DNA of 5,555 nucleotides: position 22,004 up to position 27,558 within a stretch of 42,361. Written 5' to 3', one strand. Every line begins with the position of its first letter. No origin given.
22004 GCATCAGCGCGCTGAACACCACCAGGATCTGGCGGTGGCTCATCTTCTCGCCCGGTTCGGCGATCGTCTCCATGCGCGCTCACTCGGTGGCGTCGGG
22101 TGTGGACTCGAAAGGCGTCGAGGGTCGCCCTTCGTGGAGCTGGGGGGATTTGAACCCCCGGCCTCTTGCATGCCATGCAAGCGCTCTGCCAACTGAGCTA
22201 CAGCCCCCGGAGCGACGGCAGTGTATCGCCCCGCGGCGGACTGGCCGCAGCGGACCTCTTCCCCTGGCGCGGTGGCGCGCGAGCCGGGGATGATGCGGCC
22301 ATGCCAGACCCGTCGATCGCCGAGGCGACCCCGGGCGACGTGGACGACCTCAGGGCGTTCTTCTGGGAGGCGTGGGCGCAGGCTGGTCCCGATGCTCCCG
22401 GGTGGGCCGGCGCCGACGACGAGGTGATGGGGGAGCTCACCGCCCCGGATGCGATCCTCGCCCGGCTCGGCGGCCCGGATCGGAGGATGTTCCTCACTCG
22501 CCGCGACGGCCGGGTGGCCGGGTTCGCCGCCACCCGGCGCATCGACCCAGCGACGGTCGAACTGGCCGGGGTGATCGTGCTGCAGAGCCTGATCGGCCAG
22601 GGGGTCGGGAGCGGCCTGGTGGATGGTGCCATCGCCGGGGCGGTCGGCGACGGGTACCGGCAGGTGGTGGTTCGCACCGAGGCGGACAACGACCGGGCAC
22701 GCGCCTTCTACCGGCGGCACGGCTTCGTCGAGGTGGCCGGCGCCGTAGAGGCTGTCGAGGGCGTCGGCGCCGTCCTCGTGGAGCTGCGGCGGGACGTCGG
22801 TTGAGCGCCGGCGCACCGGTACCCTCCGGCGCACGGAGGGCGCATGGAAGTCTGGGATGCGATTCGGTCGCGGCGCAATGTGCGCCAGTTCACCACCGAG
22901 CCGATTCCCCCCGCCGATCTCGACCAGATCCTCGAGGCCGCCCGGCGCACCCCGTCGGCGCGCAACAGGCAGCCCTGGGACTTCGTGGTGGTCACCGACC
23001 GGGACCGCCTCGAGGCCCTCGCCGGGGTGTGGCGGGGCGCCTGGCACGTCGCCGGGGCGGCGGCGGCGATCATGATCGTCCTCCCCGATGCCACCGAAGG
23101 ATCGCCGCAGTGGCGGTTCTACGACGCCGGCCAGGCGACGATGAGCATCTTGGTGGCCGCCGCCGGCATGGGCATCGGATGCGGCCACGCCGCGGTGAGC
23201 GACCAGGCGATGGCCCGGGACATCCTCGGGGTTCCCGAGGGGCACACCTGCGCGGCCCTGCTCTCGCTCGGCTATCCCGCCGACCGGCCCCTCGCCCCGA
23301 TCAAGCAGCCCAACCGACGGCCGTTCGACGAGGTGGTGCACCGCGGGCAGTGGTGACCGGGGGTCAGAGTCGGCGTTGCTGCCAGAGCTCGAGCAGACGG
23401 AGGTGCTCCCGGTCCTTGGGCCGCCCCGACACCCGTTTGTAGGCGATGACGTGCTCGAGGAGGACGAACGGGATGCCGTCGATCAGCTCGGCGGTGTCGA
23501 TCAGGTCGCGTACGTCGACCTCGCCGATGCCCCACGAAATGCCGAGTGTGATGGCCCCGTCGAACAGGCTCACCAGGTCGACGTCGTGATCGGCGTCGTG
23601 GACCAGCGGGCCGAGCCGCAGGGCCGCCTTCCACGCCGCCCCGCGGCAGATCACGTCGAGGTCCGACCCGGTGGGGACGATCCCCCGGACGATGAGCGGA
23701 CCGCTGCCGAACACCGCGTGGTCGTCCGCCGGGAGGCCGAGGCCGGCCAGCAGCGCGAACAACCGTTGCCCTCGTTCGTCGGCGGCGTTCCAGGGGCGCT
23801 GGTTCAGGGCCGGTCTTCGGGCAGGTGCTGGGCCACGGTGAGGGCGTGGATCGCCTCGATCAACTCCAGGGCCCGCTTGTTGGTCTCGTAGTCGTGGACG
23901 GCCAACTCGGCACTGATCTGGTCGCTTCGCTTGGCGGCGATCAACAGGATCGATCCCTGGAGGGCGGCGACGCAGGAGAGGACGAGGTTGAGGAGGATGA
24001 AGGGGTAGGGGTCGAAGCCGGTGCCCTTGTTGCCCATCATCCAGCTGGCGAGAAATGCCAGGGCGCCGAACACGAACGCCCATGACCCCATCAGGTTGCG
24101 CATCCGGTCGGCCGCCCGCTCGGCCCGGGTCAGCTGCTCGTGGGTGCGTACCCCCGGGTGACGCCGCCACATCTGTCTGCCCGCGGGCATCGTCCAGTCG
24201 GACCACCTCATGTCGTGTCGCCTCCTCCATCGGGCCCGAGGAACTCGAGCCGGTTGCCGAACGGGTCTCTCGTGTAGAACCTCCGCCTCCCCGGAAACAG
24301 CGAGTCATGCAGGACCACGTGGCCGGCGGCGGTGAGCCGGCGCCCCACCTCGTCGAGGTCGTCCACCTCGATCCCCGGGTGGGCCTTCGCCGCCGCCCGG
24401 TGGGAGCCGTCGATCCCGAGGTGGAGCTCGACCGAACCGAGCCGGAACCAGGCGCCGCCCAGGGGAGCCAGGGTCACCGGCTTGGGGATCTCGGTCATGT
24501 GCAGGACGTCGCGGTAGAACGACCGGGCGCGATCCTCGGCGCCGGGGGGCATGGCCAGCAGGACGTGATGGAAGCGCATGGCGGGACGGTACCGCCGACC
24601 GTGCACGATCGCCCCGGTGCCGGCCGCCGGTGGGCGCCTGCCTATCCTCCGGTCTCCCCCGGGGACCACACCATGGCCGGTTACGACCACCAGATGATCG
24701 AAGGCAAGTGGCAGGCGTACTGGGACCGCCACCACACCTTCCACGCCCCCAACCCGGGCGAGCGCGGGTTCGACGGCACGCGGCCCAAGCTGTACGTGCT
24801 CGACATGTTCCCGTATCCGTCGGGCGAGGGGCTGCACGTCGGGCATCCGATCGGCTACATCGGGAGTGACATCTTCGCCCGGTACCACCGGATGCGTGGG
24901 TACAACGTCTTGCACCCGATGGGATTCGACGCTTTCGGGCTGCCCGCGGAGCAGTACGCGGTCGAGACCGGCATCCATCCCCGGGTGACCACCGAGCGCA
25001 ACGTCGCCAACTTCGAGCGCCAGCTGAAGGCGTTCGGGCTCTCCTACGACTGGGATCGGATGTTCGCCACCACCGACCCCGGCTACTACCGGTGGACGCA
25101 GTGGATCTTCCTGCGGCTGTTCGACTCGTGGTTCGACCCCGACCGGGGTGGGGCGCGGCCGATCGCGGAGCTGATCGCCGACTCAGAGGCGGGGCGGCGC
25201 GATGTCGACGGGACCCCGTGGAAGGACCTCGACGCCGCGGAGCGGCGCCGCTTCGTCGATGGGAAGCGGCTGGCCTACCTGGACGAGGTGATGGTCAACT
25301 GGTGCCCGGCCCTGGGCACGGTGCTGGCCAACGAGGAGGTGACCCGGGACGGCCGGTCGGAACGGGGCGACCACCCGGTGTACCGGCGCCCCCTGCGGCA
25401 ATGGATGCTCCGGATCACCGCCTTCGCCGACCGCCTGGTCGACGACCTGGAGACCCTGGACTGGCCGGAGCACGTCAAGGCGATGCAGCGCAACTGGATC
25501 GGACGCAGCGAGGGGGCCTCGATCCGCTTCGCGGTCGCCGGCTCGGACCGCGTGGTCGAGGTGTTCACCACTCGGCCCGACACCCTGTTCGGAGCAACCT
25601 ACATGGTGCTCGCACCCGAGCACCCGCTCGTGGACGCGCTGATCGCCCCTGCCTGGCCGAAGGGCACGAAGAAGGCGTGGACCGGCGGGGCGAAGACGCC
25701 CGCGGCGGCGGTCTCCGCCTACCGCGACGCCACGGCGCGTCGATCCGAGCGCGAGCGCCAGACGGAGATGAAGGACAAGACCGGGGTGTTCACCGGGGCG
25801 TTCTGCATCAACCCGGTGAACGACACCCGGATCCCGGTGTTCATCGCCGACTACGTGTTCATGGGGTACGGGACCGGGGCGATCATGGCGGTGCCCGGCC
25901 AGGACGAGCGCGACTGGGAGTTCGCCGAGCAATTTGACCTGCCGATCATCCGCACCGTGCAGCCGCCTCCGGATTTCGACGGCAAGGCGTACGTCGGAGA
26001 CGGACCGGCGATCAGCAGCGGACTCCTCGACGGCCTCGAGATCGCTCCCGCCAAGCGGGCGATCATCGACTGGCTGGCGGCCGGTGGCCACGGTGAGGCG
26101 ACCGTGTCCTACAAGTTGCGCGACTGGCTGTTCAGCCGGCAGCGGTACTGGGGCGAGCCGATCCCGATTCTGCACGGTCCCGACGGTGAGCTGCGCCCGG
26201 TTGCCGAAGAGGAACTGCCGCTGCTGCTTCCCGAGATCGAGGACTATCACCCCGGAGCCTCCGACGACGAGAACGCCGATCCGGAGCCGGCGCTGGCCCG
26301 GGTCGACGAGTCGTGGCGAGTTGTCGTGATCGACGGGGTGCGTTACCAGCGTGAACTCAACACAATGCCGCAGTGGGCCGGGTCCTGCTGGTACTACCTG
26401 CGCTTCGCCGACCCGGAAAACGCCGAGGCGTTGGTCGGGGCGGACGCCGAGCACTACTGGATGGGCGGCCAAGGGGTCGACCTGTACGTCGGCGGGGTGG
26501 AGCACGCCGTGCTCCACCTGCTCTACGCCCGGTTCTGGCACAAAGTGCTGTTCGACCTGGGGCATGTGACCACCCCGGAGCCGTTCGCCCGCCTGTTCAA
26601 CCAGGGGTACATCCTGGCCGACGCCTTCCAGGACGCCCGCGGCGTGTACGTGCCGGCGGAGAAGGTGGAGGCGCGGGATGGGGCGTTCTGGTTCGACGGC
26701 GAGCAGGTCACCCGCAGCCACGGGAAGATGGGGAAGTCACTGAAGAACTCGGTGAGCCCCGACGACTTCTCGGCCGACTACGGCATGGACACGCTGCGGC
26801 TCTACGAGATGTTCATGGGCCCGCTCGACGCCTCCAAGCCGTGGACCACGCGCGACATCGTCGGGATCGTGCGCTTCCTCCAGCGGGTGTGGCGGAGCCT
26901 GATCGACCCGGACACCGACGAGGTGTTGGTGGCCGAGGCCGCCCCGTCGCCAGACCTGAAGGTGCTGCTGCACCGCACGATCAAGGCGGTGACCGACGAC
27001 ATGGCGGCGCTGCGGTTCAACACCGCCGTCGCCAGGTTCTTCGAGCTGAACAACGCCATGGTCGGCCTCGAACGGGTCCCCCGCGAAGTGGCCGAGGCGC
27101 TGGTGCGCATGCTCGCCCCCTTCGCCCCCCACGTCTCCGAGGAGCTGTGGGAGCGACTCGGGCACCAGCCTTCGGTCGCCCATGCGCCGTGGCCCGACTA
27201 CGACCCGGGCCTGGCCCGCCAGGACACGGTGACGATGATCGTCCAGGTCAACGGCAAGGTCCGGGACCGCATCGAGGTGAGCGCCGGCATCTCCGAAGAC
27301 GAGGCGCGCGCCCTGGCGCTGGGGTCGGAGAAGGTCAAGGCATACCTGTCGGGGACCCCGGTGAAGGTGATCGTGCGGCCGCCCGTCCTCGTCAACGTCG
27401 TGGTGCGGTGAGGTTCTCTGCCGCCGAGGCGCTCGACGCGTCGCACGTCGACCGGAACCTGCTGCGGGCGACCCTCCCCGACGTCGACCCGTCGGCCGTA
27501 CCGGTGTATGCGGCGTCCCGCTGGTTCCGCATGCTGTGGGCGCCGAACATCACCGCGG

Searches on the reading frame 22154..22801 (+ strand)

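Call 10: search_protein_families(library=pfam, proteins=[window:22154-22801:+], max_evalue=0.001)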
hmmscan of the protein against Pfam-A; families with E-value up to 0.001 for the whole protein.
window:22154-22801:+ (216 aa): 5 families
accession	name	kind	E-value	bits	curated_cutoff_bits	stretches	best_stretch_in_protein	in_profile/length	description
PF00583.31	Acetyltransf_1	-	3.3e-15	56.8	20.7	1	100-191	23-116/116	Acetyltransferase (GNAT) family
PF13508.13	Acetyltransf_7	-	6.1e-11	43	27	1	109-193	2-84/84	Acetyltransferase (GNAT) domain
PF13673.13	Acetyltransf_10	-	2.4e-08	34.4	23.6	1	97-205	18-120/128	Acetyltransferase (GNAT) domain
PF08445.16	FR47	-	0.00035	20.9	22.1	1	125-193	12-79/86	FR47-like protein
PF13302.13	Acetyltransf_3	-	0.00085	20.5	25.4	0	112-192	55-138/138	Acetyltransferase (GNAT) domain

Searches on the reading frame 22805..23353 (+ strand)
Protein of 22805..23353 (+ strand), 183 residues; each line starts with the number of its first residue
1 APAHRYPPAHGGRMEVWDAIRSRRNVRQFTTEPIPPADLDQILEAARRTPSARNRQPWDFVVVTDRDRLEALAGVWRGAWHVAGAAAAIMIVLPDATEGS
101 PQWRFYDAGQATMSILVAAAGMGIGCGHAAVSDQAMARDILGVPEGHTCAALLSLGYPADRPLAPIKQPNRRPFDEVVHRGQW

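Call 10: search_protein_families(library=pfam, proteins=[window:22805-23353:+], max_evalue=0.001)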
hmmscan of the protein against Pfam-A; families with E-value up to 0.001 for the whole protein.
window:22805-23353:+ (183 aa): 2 families
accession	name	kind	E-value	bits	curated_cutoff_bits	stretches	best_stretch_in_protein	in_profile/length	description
PF00881.29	Nitroreductase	-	1.6e-24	87.4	23.5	1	20-157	1-167/167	Nitroreductase family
PF14512.11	TM1586_NiRdase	-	2.4e-09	37.6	27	1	36-66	157-187/215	Putative TM nitroreductase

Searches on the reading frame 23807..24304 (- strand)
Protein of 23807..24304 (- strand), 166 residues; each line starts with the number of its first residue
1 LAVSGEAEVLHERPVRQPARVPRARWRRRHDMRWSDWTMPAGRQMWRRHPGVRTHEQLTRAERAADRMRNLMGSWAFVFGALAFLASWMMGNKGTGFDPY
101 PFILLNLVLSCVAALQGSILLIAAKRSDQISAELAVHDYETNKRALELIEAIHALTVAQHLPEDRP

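Call 10: search_protein_families(library=pfam, proteins=[window:23807-24304:-], max_evalue=0.001)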
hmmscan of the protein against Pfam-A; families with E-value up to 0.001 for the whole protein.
window:23807-24304:- (166 aa): 1 family
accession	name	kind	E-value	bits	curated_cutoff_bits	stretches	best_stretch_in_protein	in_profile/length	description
PF06210.16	DUF1003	-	3.3e-22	79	27.4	1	72-157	1-90/103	Protein of unknown function (DUF1003)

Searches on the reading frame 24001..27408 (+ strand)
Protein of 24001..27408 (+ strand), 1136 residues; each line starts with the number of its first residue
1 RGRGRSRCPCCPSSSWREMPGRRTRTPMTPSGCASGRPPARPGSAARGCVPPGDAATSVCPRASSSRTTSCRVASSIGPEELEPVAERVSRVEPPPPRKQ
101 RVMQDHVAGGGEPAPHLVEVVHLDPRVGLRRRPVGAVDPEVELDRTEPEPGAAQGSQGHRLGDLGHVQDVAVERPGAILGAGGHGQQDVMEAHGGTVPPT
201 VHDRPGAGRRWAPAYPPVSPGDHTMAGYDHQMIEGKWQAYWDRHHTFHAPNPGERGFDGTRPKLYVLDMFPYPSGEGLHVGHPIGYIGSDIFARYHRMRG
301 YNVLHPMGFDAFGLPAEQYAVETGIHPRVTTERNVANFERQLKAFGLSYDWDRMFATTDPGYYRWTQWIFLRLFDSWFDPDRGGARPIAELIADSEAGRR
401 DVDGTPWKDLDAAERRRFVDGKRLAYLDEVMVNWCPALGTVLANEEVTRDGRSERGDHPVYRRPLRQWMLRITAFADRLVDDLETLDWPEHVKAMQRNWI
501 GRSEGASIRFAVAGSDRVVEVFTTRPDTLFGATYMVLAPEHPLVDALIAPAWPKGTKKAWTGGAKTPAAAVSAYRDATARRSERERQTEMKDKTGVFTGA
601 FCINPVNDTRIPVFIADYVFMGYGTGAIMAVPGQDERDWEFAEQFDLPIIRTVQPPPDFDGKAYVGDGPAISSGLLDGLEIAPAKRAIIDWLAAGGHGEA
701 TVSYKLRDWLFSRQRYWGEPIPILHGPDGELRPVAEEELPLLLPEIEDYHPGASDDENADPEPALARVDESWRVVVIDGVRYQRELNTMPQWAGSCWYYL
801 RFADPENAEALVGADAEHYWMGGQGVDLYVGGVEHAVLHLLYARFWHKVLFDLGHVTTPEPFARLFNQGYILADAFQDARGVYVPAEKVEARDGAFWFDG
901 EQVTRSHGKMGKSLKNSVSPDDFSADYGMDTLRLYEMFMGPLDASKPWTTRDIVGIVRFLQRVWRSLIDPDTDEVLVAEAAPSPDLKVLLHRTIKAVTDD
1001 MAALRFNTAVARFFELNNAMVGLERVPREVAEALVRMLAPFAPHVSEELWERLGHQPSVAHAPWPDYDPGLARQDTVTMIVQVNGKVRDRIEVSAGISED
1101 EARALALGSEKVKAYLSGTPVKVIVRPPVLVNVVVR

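Call 10: search_protein_families(library=pfam, proteins=[window:24001-27408:+], max_evalue=0.001)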
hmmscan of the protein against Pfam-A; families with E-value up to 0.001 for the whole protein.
window:24001-27408:+ (1136 aa): 4 families
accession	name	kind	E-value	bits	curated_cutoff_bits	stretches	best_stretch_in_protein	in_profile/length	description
PF13603.12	tRNA-synt_1_2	-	4.8e-58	196.1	25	1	497-692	1-184/185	Leucyl-tRNA synthetase, editing domain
PF00133.28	tRNA-synt_1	-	1.7e-25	90.1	22.7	1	237-375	2-152/414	tRNA synthetases class I (I, L, M and V)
PF08264.19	Anticodon_1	-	3.4e-22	79.3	25.1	1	990-1098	8-143/148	Anticodon-binding domain of tRNA ligase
PF09334.17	tRNA-synt_1g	-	6.3e-21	75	20.1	1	270-373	7-107/391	tRNA synthetases class I (M)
